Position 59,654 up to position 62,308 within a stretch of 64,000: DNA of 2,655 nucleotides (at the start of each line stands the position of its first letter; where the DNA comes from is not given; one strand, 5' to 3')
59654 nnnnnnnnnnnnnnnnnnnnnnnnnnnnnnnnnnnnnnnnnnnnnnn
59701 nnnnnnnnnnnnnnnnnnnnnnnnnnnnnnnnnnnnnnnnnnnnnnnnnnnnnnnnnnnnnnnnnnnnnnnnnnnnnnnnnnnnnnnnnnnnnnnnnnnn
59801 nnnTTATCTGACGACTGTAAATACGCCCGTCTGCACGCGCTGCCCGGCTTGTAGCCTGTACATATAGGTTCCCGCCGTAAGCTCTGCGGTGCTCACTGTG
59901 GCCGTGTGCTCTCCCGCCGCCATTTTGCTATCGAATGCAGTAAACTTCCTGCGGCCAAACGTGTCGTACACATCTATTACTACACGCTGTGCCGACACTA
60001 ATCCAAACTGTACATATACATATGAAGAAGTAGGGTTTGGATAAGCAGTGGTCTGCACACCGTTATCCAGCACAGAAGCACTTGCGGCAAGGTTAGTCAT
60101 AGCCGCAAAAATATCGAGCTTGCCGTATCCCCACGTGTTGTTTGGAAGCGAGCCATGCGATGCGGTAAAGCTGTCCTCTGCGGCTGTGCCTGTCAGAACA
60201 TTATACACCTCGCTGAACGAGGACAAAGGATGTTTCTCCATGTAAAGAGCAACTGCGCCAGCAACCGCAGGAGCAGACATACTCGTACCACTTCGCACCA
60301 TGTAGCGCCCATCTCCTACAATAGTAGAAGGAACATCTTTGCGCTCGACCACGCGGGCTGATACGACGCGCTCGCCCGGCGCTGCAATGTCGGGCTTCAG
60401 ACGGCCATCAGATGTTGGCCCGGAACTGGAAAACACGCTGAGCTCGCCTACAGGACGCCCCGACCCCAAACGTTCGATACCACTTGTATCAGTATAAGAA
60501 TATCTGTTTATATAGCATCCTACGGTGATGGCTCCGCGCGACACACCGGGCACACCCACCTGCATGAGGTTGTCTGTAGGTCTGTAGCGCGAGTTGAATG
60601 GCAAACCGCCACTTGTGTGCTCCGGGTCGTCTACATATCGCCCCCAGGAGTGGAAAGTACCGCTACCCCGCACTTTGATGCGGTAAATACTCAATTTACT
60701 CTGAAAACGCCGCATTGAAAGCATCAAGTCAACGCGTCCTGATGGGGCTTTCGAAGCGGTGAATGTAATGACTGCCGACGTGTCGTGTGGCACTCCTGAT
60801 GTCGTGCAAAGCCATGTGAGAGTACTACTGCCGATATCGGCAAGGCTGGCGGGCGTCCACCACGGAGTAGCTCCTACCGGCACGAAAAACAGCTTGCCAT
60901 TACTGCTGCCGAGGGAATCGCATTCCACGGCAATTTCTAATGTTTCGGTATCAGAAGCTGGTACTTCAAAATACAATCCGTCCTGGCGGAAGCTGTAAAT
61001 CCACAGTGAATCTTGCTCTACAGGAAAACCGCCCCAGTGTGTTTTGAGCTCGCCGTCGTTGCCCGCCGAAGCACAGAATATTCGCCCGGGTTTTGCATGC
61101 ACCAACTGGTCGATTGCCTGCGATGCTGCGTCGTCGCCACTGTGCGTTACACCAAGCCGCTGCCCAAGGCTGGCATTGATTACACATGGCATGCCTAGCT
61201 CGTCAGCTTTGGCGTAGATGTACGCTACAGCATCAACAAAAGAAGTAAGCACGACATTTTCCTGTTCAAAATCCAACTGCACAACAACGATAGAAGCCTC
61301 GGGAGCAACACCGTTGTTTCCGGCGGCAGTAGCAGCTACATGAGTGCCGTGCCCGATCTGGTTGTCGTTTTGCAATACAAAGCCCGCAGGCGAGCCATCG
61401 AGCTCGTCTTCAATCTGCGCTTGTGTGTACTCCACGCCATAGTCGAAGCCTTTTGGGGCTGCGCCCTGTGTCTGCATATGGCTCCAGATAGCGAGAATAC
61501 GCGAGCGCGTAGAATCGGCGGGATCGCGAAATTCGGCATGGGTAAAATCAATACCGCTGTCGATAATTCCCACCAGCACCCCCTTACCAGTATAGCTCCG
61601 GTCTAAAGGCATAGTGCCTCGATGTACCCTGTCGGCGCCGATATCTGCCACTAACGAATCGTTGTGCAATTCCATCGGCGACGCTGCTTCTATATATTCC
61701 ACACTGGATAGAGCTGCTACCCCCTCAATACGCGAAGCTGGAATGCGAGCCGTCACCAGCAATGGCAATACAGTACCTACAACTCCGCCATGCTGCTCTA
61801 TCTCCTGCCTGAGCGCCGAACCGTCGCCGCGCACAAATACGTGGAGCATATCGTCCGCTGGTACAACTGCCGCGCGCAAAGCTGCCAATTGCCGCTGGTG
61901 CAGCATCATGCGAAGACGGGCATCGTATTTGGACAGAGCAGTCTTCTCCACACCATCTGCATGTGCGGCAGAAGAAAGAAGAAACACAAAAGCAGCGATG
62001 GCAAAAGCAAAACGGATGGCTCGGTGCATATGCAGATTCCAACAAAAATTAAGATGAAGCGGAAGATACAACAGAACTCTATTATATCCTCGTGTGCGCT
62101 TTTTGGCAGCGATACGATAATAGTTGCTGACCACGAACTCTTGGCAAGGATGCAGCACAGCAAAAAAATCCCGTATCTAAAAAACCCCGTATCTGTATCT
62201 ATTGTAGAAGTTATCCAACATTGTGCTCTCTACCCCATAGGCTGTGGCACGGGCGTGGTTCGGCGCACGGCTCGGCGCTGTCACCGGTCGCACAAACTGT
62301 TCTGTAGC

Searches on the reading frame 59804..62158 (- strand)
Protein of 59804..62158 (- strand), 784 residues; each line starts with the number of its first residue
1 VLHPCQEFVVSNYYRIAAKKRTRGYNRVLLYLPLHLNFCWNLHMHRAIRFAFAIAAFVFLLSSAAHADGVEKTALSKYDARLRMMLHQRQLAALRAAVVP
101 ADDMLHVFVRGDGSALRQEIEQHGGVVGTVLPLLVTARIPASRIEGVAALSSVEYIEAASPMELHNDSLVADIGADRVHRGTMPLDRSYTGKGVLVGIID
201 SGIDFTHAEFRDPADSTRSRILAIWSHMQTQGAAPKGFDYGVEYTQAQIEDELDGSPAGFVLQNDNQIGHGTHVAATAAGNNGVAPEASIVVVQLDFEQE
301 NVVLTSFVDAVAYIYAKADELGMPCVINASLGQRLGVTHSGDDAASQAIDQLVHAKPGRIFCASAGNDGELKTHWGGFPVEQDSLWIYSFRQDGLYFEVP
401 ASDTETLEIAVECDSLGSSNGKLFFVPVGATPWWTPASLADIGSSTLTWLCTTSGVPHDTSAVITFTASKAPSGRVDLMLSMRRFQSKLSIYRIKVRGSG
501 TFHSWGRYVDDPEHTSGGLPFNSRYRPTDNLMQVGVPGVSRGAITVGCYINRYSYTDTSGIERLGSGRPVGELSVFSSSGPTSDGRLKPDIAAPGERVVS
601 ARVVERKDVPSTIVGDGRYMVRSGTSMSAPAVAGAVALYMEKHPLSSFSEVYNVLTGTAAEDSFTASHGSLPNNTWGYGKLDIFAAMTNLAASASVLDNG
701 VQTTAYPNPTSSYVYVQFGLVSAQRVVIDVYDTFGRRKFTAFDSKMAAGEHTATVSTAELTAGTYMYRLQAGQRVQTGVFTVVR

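Call 56: search_protein_families(library=pfam, proteins=[window:59804-62158:-], max_evalue=0.01)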
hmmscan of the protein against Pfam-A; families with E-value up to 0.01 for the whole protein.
window:59804-62158:- (784 aa): 2 families
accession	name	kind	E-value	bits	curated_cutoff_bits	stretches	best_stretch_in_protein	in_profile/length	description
PF00082.27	Peptidase_S8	-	2e-42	145.9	21.8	2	530-679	160-288/288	Subtilase family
PF18962.6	Por_Secre_tail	-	8.8e-08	32.8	27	1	706-775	2-68/75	Secretion system C-terminal sorting domain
